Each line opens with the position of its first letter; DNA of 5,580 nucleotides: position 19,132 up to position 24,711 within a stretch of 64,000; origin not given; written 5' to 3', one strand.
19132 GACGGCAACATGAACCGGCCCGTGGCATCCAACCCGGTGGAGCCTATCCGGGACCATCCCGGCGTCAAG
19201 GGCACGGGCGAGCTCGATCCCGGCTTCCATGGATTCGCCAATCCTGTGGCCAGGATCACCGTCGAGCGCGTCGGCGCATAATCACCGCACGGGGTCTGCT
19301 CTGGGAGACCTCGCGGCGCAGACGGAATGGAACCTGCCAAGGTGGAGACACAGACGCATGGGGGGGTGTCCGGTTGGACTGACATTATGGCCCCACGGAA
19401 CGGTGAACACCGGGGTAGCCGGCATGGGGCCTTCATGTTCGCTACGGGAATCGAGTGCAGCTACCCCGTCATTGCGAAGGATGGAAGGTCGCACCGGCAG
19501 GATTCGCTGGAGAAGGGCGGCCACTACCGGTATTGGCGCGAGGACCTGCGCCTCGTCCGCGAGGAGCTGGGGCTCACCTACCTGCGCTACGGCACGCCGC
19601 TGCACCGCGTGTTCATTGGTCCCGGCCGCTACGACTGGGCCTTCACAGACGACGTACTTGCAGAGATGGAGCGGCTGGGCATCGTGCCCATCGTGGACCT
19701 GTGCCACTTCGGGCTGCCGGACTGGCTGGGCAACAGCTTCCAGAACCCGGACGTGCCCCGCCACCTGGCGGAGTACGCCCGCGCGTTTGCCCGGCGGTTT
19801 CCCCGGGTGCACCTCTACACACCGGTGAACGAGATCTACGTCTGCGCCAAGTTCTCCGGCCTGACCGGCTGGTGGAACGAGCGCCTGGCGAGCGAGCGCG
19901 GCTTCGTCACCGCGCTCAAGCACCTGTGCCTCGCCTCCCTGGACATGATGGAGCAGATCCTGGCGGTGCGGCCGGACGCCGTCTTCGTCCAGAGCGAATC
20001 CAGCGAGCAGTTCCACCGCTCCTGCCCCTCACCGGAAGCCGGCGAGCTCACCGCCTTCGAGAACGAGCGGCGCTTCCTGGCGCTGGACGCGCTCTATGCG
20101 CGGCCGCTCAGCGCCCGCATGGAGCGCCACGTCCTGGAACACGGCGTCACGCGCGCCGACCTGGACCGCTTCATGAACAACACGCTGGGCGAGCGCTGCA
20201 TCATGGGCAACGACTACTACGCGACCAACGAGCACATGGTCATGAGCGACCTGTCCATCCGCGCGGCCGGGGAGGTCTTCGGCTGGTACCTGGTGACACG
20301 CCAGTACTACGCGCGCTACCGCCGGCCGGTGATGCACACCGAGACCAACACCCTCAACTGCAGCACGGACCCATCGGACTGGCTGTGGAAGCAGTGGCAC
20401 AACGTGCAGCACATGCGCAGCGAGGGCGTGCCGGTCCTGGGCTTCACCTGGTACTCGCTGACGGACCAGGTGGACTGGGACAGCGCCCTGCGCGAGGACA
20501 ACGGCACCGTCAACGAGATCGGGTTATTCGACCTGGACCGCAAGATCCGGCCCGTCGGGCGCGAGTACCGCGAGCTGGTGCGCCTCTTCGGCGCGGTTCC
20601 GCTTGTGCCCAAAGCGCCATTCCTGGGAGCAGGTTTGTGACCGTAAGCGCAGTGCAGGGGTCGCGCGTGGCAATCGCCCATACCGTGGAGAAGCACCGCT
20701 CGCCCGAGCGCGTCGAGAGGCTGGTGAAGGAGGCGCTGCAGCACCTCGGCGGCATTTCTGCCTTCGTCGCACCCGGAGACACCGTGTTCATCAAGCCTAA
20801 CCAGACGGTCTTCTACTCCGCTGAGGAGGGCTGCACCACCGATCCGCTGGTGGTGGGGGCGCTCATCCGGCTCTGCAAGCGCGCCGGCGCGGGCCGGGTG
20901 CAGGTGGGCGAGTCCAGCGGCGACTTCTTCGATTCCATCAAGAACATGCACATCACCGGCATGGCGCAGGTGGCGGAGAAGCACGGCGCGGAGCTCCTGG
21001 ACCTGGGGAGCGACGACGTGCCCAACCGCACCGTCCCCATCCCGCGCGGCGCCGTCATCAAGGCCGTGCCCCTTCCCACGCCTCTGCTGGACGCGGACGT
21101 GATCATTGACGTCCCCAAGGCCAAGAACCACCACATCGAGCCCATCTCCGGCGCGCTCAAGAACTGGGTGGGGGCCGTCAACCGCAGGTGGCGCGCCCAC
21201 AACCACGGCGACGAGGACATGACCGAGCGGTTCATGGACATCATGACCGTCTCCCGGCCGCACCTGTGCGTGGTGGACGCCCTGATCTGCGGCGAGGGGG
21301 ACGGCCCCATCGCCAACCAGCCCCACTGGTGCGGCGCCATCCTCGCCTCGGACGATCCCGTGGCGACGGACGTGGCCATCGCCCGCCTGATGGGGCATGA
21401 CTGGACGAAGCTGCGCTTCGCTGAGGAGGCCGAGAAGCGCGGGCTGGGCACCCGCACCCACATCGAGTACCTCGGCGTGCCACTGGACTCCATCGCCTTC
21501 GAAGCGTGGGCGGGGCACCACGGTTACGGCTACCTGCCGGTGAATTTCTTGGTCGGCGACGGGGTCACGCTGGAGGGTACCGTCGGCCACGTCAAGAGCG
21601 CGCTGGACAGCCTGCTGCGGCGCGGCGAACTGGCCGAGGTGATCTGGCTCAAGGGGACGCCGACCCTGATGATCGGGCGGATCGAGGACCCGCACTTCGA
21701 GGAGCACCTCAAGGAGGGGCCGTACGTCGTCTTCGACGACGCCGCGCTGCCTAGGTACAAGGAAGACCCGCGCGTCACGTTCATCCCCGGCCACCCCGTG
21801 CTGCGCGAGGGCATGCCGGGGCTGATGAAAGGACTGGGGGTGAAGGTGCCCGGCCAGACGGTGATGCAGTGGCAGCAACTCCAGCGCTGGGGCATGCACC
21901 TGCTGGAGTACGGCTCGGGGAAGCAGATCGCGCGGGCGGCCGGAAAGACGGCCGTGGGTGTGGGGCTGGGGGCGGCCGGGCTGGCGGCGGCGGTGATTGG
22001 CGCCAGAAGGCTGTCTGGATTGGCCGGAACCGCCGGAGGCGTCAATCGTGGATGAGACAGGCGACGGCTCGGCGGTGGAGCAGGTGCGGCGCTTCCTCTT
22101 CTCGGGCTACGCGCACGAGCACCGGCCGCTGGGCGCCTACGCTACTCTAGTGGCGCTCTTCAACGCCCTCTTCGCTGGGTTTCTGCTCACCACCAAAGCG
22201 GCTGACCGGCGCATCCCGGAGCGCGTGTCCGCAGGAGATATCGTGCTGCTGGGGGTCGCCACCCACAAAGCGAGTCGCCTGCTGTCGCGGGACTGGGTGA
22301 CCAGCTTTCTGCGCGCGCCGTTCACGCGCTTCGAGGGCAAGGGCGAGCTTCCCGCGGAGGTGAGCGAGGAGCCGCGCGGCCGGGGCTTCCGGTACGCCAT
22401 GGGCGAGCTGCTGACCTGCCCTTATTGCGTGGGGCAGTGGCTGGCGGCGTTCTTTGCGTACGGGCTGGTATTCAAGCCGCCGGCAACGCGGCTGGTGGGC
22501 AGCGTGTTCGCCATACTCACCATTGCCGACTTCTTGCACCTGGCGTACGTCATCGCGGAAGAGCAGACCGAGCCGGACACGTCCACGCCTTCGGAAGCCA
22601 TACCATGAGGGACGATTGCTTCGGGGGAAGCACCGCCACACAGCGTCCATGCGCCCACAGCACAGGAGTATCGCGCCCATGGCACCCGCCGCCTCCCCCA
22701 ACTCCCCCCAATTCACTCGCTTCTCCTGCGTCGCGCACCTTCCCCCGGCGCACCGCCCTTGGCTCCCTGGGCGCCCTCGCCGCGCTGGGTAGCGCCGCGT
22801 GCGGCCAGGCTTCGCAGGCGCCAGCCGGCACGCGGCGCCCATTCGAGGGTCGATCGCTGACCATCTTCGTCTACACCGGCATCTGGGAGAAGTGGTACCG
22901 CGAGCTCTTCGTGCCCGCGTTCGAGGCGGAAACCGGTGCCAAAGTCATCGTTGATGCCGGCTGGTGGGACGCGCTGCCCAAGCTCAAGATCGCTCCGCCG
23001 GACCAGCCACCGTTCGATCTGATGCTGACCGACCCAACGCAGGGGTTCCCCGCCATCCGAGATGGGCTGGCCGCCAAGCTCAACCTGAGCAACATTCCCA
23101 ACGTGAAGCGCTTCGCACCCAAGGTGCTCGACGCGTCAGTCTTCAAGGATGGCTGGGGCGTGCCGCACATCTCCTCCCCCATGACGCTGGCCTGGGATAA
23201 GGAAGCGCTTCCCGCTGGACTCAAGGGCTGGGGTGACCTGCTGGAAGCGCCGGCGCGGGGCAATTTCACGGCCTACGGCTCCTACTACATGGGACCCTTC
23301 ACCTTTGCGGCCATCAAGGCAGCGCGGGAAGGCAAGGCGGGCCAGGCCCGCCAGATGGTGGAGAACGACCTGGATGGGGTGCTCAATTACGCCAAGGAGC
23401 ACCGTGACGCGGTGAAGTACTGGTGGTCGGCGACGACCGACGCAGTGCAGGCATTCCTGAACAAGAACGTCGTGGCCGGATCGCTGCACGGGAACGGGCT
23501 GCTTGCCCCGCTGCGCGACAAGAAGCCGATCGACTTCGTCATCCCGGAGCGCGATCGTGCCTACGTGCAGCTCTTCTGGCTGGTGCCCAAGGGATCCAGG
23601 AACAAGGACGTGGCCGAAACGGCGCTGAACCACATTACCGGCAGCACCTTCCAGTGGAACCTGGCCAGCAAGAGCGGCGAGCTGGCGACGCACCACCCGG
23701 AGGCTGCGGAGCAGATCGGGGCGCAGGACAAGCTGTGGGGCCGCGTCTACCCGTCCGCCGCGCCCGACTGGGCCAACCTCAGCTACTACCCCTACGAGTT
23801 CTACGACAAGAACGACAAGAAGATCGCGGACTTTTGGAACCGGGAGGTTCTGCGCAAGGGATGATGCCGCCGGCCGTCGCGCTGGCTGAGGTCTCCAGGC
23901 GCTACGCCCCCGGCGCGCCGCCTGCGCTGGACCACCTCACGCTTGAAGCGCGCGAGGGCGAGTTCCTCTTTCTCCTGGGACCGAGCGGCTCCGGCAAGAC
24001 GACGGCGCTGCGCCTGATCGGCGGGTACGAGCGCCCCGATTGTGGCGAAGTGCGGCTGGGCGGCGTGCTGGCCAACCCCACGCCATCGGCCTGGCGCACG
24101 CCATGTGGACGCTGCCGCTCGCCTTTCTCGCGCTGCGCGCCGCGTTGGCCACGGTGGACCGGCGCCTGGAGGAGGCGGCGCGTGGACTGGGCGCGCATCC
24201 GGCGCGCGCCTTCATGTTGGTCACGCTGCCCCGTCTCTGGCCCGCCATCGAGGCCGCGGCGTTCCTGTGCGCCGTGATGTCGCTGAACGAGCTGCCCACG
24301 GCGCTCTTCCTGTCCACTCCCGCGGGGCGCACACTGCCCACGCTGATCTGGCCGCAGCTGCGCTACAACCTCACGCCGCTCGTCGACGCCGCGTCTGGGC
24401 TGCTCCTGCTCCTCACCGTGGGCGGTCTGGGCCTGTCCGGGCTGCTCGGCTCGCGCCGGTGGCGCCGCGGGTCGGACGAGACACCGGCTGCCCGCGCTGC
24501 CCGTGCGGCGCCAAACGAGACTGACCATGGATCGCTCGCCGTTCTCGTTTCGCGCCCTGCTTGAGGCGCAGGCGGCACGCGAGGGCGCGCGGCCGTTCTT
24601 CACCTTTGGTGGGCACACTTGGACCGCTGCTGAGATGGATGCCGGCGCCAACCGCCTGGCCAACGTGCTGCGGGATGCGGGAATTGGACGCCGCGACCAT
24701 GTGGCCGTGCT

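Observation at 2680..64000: Eleven sugar-binding lipoprotein genes but no intact permease or ATPase genes: orphan SBPs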

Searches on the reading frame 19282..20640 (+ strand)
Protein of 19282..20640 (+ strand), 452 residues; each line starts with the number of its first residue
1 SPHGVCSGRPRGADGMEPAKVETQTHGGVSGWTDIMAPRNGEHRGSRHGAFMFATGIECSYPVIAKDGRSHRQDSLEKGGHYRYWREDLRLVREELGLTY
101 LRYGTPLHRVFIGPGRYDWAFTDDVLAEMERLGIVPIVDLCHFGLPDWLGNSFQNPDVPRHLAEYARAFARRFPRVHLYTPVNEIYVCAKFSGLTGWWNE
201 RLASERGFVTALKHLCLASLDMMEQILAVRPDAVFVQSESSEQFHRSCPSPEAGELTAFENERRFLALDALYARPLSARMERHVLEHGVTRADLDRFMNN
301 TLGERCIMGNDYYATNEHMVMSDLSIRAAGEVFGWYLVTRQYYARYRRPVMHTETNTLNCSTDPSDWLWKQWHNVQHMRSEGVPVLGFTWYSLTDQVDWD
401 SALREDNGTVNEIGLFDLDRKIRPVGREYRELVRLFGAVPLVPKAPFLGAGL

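Call 7: search_protein_families(library=pfam, proteins=[window:19282-20640:+], max_evalue=0.01)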
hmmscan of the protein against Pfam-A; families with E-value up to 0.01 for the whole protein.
window:19282-20640:+ (452 aa): 1 family
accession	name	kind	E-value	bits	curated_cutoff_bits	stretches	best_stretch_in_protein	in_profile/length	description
PF00232.24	Glyco_hydro_1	-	1.6e-12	47.1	22.6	1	81-266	56-245/453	Glycosyl hydrolase family 1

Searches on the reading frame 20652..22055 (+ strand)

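Call 28: search_protein_families(library=pfam, proteins=[window:20652-22055:+], max_evalue=0.01)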
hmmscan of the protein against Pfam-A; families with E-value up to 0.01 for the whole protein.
window:20652-22055:+ (467 aa): 1 family
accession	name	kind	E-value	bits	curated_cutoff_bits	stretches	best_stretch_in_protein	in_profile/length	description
PF04015.17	DUF362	-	6.7e-47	160.6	24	1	45-244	1-199/200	Domain of unknown function (DUF362)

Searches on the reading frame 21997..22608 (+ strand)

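Call 8: search_protein_families(library=pfam, proteins=[window:21997-22608:+], max_evalue=0.01)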
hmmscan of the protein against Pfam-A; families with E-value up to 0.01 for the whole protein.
window:21997-22608:+ (203 aa): 1 family
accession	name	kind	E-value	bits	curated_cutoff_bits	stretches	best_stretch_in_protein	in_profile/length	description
PF07098.16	DUF1360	-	5e-32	110.4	21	1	84-184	1-102/102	Protein of unknown function (DUF1360)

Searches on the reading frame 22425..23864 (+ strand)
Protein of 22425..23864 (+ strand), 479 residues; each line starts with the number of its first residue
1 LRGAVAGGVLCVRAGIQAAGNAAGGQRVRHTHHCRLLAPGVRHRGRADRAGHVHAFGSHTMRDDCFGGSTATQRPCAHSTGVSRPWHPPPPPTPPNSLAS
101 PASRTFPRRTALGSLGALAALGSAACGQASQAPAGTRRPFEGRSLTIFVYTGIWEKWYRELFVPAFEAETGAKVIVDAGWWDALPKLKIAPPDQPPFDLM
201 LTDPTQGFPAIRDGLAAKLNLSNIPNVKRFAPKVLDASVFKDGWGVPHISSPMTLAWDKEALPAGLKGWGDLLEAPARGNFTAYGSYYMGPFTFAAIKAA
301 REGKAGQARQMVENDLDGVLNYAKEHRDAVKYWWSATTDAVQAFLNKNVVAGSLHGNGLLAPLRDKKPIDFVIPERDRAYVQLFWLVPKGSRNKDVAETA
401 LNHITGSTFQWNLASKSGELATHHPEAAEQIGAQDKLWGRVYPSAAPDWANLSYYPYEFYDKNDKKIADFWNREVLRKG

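Call 5: search_protein_families(library=pfam, proteins=[window:22425-23864:+], max_evalue=0.01)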
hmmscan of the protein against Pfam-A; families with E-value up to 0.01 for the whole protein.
window:22425-23864:+ (479 aa): 2 families
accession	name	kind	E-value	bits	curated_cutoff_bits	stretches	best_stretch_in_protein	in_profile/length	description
PF13416.11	SBP_bac_8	-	3.7e-19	70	27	1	165-415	5-254/279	Bacterial extracellular solute-binding protein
PF13531.11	SBP_bac_11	-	8.2e-05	22.9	25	1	147-398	3-206/227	Bacterial extracellular solute-binding protein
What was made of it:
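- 22605..23864 (+): S2, PotD/YdcS-like SBP lipoprotein, recently orphaned by a deletion. SBP_bac_8 at 3.7e-19 and SBP_bac_11 (call 5).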

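Call 36: search_solved_structures(query=window:22425-23864:+, max_evalue=0.01)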
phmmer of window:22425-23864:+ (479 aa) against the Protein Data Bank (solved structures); distinct sequences matched with E-value up to 0.01: 4.
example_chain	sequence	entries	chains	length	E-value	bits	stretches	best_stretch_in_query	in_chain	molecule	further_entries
4edp_A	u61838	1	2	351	1.3e-05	27.3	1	140-418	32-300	ABC transporter, substrate-binding protein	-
2v84_A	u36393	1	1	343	6.6e-05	25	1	147-428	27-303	SPERMIDINE/PUTRESCINE ABC TRANSPORTER, PERIPLASMIC BINDING PROTEIN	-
6nlp_A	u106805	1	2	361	0.00014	23.9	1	142-375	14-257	Bacterial extracellular solute-binding family protein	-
4gl0_A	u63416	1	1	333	0.0031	19.5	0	146-274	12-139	Lmo0810 protein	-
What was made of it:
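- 22605..23864 (+): Nearest solved structures are spermidine/putrescine-type SBPs (call 36).
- On CUT1-type ABC sugar-binding proteins (Pfam SBP_bac_1 / SBP_bac_8): S2 instead matches SBP_bac_8/SBP_bac_11 and PotD-like structures (calls 5, 36).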

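Call 69: search_protein_families(library=ncbifam, proteins=[window:22605-23864:+], max_evalue=0.001)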
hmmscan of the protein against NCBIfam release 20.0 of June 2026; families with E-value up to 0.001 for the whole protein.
window:22605-23864:+ (419 aa): 1 family
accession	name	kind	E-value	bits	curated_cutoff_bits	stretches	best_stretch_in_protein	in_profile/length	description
NF041888.1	ABC_SBP_YdcS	equivalog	2e-05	23.6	725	1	102-316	54-276/379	putative ABC transporter substrate-binding protein YdcS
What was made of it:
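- Checked: The SBP at 22605 is PotD/YdcS-like (SBP_bac_8/SBP_bac_11), not a sugar-type SBP (calls 5, 36, 69).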

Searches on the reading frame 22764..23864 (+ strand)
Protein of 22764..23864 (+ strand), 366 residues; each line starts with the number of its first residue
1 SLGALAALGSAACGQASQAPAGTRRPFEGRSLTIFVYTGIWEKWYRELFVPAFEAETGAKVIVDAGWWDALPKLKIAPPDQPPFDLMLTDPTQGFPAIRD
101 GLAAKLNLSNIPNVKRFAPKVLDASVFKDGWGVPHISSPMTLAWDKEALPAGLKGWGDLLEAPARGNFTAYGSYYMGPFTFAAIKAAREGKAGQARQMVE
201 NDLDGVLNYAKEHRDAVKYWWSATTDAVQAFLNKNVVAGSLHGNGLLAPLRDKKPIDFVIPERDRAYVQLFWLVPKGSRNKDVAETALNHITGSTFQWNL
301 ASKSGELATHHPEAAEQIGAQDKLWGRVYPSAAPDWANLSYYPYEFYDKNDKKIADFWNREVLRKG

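Call 50: find_related_loci(query=window:22764-23864:+, collection=metagenome_contigs, flank=10000)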
Query window:22764-23864:+ (366 aa) in metagenome_contigs; peptide patterns used: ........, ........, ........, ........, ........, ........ (x = any residue, [..] = any of these).
93 stretches matched a pattern; 5 encode a relative of the query (tblastn E <= 1e-3); 5 distinct loci.
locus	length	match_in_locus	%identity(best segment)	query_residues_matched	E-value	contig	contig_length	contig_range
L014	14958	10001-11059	83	13-363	0e+0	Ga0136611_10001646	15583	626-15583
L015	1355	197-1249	84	16-366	0e+0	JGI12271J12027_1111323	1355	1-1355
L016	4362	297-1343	83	20-366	0e+0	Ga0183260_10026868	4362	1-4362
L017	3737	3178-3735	79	2-185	4e-97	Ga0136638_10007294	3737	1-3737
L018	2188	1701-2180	84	20-177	2e-93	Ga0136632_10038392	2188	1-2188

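Call 56: search_protein_families(library=pfam, proteins=[L014:11068-14043:+, L014:9926-11071:+, L014:6807-8183:+, L014:8180-9298:-, L014:4319-5158:+, L014:5155-5976:+, L014:5996-6781:+], max_evalue=0.01)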
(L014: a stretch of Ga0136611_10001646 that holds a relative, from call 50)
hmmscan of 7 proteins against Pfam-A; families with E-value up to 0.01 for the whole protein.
L014:11068-14043:+ (991 aa): 5 families
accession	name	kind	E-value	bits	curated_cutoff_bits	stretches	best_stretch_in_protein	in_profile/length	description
PF00005.33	ABC_tran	-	3.3e-32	112.4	25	1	40-183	1-137/137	ABC transporter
PF00528.27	BPD_transp_1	-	7.7e-09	36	26.4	1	809-964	12-171/184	Binding-protein-dependent transport system inner membrane component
PF08402.16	TOBE_2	-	2e-08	34.6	21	1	301-360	1-54/76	TOBE domain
PF13191.12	AAA_16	-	0.00035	21.5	32.6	1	47-204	22-159/167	AAA ATPase domain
PF13304.12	AAA_21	-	0.00063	20.3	27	0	150-216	233-301/304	AAA domain, putative AbiEii toxin, Type IV TA system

L014:9926-11071:+ (381 aa): 3 families
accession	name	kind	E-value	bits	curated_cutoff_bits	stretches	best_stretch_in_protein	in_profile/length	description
PF13416.11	SBP_bac_8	-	1.6e-18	68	27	1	67-319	5-256/279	Bacterial extracellular solute-binding protein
PF13531.11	SBP_bac_11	-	1e-06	29.2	25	1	59-304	12-210/227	Bacterial extracellular solute-binding protein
PF01547.30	SBP_bac_1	-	0.00057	20.4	26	1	59-308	9-302/307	Bacterial extracellular solute-binding protein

L014:6807-8183:+ (458 aa): 3 families
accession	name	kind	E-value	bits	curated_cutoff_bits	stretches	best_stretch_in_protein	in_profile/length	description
PF00587.30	tRNA-synt_2b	-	2.5e-23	83.5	29.3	1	252-432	6-179/179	tRNA synthetase class II core domain (G, H, P, S and T)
PF02403.27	Seryl_tRNA_N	-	1.2e-11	45.2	28.2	1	1-104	1-108/108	Seryl-tRNA synthetase N-terminal domain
PF15456.11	Uds1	-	0.00067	20.3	28.8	1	22-90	32-99/123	Up-regulated During Septation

L014:8180-9298:- (372 aa): 2 families
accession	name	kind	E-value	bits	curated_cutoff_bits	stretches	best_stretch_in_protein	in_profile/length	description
PF03734.19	YkuD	-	1.2e-22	81.6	23.4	1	248-371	2-146/146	L,D-transpeptidase catalytic domain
PF08310.17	LGFP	-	1.2e-07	32.4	22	0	154-185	1-34/53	LGFP repeat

L014:4319-5158:+ (279 aa): 4 families
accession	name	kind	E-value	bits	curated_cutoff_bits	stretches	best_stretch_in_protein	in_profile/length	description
PF00005.33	ABC_tran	-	5.5e-27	95.5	25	1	41-184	2-136/137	ABC transporter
PF13304.12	AAA_21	-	7.5e-10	39.8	27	1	121-215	205-298/304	AAA domain, putative AbiEii toxin, Type IV TA system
PF25199.1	nSTAND_NTPase5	-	0.0016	18.7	34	0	32-90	17-80/145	Novel STAND NTPase 5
PF13476.12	AAA_23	-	0.002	19.2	27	1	51-75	20-44/201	AAA domain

L014:5155-5976:+ (273 aa): 2 families
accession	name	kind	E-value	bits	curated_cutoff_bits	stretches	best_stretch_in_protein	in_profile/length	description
PF06182.17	ABC2_membrane_6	-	8.7e-20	71.9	22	1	66-272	28-229/229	ABC-2 family transporter protein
PF01699.29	Na_Ca_ex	-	0.0023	18.3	24.9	1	111-178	66-133/151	Sodium/calcium exchanger protein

L014:5996-6781:+ (261 aa): 1 family
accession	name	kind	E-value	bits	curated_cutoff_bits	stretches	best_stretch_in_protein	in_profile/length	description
PF06182.17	ABC2_membrane_6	-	4.9e-46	157.8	22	1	36-259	4-228/229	ABC-2 family transporter protein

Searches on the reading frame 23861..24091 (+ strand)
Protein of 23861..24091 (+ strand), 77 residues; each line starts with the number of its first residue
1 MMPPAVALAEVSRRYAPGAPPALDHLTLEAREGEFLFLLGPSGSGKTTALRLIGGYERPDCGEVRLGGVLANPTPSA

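Call 56: search_protein_families(library=pfam, proteins=[window:23861-24091:+], max_evalue=0.01)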
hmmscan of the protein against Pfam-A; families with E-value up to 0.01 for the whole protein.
window:23861-24091:+ (77 aa): 5 families
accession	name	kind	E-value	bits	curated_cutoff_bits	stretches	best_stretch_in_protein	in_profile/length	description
PF00005.33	ABC_tran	-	5.8e-10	40.3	25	1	23-68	1-46/137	ABC transporter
PF25199.1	nSTAND_NTPase5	-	0.00085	19.6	34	1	28-51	36-59/145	Novel STAND NTPase 5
PF13191.12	AAA_16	-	0.0021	19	32.6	1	29-53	18-44/167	AAA ATPase domain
PF03215.21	Rad17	-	0.0039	17.6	23.8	1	22-53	34-65/186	Rad17 P-loop domain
PF13401.12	AAA_22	-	0.0082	16.9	27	1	32-53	4-25/130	AAA domain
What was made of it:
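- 23861..24091 (+): Remnant of the ABC ATPase N-terminus (Walker A), left side of the deletion scar. ABC_tran profile positions 1-46 of 137, E=5.8e-10 (call 56).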

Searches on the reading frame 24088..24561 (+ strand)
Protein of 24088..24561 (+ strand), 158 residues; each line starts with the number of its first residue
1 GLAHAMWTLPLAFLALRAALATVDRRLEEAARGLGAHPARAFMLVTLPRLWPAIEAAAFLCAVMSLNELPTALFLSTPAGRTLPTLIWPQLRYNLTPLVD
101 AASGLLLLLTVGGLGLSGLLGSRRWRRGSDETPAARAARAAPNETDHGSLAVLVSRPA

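Call 56: search_protein_families(library=pfam, proteins=[window:24088-24561:+], max_evalue=0.01)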
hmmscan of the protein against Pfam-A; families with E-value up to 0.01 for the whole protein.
window:24088-24561:+ (158 aa): 1 family
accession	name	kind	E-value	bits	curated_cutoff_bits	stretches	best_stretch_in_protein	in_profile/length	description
PF00528.27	BPD_transp_1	-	4.5e-09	36.7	26.4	1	6-117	62-175/184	Binding-protein-dependent transport system inner membrane component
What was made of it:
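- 24088..24561 (+): Remnant of the permease C-terminus (EAA loop and last helices), right side of the scar, in a different frame. BPD_transp_1 profile positions 62-175 of 184, E=4.5e-9 (call 56).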
